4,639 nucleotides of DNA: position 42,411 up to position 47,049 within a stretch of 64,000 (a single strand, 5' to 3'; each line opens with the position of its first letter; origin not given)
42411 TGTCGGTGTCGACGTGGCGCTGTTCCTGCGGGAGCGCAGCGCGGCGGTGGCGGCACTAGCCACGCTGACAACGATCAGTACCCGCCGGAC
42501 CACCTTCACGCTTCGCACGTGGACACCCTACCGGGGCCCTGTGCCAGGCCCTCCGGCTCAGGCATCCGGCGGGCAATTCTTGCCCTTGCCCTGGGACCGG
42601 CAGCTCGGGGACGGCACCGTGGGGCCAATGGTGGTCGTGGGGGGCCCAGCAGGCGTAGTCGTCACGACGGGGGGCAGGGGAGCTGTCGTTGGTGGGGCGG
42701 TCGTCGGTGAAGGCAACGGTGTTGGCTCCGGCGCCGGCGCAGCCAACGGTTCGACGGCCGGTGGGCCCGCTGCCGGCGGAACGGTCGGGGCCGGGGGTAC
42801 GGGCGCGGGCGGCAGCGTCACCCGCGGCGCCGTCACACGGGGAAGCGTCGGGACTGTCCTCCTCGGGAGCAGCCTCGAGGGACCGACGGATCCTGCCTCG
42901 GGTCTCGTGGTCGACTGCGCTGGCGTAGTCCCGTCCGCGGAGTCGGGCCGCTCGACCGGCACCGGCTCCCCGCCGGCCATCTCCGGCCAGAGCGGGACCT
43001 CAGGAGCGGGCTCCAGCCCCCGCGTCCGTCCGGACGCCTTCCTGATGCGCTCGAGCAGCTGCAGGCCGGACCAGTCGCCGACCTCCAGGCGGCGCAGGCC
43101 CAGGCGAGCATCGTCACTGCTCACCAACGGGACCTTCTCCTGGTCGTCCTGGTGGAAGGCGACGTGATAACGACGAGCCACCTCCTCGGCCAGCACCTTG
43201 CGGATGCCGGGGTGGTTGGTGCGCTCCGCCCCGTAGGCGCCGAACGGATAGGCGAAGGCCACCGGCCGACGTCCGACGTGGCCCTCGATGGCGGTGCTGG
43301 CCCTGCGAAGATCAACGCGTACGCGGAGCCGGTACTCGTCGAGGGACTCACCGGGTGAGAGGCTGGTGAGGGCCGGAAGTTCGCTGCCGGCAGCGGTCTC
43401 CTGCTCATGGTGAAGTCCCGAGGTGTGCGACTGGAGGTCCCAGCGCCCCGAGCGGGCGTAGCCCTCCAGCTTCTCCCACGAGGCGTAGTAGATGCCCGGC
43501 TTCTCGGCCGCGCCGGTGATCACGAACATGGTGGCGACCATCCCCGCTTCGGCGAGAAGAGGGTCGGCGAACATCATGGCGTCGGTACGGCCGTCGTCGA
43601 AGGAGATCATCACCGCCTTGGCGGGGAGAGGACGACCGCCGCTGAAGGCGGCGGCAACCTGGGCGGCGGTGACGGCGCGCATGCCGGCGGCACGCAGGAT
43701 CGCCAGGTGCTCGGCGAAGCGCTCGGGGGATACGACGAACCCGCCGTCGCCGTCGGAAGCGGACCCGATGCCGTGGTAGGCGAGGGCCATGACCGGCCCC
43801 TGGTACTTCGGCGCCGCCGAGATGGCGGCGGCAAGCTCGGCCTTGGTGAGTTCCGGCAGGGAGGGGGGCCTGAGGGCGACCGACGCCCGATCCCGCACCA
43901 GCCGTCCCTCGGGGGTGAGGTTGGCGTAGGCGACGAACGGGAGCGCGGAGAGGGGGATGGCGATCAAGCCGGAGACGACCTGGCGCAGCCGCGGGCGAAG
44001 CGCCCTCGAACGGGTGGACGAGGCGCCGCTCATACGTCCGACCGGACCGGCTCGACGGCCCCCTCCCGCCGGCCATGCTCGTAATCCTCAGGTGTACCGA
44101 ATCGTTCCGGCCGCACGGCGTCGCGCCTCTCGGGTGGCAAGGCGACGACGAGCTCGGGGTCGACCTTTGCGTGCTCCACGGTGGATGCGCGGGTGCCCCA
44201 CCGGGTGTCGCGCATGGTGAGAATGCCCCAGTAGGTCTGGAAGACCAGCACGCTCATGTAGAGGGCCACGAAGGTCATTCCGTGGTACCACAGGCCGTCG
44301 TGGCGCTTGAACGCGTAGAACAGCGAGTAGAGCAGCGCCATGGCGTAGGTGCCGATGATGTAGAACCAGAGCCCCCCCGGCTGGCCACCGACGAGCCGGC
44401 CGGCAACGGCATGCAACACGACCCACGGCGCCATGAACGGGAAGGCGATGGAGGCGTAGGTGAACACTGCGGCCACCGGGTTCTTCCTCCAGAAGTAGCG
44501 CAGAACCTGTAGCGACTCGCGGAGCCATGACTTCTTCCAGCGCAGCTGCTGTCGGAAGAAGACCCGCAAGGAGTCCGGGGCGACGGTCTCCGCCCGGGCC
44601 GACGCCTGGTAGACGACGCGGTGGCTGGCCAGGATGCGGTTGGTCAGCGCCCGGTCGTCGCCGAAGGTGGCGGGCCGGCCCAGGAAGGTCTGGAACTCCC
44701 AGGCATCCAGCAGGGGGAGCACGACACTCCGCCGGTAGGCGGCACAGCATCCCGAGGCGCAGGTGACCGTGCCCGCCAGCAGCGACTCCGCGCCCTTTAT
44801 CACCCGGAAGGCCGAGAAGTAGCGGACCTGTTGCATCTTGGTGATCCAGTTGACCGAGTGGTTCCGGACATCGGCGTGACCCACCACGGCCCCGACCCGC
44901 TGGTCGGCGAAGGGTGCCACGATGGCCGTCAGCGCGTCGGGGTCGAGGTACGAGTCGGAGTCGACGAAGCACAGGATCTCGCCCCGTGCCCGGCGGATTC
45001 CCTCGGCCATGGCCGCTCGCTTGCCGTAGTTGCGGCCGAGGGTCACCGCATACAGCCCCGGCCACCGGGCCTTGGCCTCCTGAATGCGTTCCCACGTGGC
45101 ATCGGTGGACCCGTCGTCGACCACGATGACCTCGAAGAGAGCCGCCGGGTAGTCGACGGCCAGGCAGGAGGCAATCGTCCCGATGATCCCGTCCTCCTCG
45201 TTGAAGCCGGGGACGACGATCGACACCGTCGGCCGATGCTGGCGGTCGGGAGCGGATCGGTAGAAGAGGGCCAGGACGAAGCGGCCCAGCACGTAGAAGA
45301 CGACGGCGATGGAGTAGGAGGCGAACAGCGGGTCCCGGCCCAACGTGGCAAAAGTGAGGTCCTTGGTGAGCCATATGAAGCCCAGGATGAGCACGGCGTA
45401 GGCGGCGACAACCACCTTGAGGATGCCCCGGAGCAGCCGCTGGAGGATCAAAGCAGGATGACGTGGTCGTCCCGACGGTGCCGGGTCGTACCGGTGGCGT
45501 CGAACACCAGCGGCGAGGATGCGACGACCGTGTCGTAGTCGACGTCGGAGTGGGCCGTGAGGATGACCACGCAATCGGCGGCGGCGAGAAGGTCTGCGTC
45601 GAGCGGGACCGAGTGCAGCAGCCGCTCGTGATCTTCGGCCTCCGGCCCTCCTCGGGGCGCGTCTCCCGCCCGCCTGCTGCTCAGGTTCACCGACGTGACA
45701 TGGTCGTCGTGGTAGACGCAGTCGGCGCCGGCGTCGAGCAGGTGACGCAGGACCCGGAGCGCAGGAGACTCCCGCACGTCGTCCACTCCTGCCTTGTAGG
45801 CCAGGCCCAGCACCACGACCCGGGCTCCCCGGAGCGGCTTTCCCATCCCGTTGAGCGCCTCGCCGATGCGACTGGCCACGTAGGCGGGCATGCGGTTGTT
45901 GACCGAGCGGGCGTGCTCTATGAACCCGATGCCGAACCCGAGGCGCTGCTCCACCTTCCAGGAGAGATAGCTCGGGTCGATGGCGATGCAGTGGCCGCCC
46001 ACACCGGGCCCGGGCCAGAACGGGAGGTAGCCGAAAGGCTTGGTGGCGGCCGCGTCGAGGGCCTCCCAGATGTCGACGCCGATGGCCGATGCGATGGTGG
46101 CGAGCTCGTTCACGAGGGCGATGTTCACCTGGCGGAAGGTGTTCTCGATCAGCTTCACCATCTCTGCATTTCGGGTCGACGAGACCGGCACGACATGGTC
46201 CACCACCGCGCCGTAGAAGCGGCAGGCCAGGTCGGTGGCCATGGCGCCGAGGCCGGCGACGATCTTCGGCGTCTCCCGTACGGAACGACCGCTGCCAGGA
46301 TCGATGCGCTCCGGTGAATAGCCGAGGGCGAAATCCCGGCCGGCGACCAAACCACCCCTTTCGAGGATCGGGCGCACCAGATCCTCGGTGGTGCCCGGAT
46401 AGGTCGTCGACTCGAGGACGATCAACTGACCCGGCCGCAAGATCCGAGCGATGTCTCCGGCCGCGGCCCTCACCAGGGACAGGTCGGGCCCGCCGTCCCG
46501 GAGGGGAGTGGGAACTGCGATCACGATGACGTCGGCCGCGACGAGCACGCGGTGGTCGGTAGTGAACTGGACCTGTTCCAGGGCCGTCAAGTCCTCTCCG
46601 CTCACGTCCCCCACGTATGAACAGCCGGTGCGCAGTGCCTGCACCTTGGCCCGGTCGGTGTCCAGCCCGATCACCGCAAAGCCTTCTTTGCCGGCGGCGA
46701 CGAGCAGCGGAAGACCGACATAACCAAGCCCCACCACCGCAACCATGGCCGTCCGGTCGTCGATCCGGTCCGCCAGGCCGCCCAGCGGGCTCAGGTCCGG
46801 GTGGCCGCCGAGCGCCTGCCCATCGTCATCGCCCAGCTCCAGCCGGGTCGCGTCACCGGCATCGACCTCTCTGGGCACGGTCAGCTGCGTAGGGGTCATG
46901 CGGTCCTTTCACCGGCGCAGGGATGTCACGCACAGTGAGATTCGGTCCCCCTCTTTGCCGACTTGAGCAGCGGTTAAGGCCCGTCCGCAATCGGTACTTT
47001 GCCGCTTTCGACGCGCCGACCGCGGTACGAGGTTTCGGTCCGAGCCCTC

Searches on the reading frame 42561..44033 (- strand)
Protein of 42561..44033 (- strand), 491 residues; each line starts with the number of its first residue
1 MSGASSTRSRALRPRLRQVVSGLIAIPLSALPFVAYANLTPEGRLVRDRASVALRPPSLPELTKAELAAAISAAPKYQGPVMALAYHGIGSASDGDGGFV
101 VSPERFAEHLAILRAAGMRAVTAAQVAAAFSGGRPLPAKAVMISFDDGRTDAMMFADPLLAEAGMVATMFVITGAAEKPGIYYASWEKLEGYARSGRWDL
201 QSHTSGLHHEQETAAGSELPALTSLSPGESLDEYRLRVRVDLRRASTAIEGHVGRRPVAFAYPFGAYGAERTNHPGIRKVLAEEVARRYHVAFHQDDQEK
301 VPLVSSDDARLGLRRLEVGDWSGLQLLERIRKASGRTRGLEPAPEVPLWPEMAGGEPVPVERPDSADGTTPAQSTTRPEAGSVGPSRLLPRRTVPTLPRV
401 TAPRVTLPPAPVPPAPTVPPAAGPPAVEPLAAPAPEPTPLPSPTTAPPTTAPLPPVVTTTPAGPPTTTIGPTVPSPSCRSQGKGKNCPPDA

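Call 50: search_protein_families(library=pfam, proteins=[window:42561-44033:-], max_evalue=0.001)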
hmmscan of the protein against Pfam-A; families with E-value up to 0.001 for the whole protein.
window:42561-44033:- (491 aa): 1 family
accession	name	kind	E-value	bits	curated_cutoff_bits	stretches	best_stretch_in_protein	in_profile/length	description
PF01522.26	Polysacc_deac_1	-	2.1e-15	57.2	23.1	1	135-270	3-111/124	Polysaccharide deacetylase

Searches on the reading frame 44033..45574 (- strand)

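Call 50: search_protein_families(library=pfam, proteins=[window:44033-45574:-], max_evalue=0.001)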
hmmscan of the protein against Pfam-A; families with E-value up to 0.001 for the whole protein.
window:44033-45574:- (514 aa): 6 families
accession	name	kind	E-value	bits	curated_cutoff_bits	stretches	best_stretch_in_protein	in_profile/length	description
PF00535.33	Glycos_transf_2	-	3.1e-34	118.8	23.3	1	118-285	1-164/168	Glycosyl transferase family 2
PF13641.12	Glyco_tranf_2_3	-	2.2e-28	100.3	27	1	115-347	1-228/230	Glycosyltransferase like family 2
PF03142.21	Chitin_synth_2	-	6e-18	65.2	27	1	192-281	196-285/527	Chitin synthase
PF13506.12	Glyco_transf_21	-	9.5e-13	48.4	21.7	1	182-348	16-174/174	Glycosyl transferase family 21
PF10111.15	Glyco_tranf_2_2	-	5.6e-08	33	27.3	1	144-219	27-103/276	Glycosyltransferase like family 2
PF13632.12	Glyco_trans_2_3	-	1.7e-07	31.7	27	1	203-421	4-195/198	Glycosyl transferase family group 2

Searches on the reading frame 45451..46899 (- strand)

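Call 50: search_protein_families(library=pfam, proteins=[window:45451-46899:-], max_evalue=0.001)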
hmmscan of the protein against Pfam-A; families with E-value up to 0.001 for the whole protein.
window:45451-46899:- (483 aa): 4 families
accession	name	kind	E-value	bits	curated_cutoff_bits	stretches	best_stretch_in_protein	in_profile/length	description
PF03721.20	UDPG_MGDP_dh_N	-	3.2e-35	121.8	27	1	53-217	3-175/187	UDP-glucose/GDP-mannose dehydrogenase family, NAD binding domain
PF00984.24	UDPG_MGDP_dh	-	9e-28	96.7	25.4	1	243-335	1-93/94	UDP-glucose/GDP-mannose dehydrogenase family, central domain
PF03720.21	UDPG_MGDP_dh_C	-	1.1e-17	64.7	30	1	363-470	2-99/103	UDP-glucose/GDP-mannose dehydrogenase family, UDP binding domain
PF03446.21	NAD_binding_2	-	6.9e-06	26.6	21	1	53-182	2-111/161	NAD binding domain of 6-phosphogluconate dehydrogenase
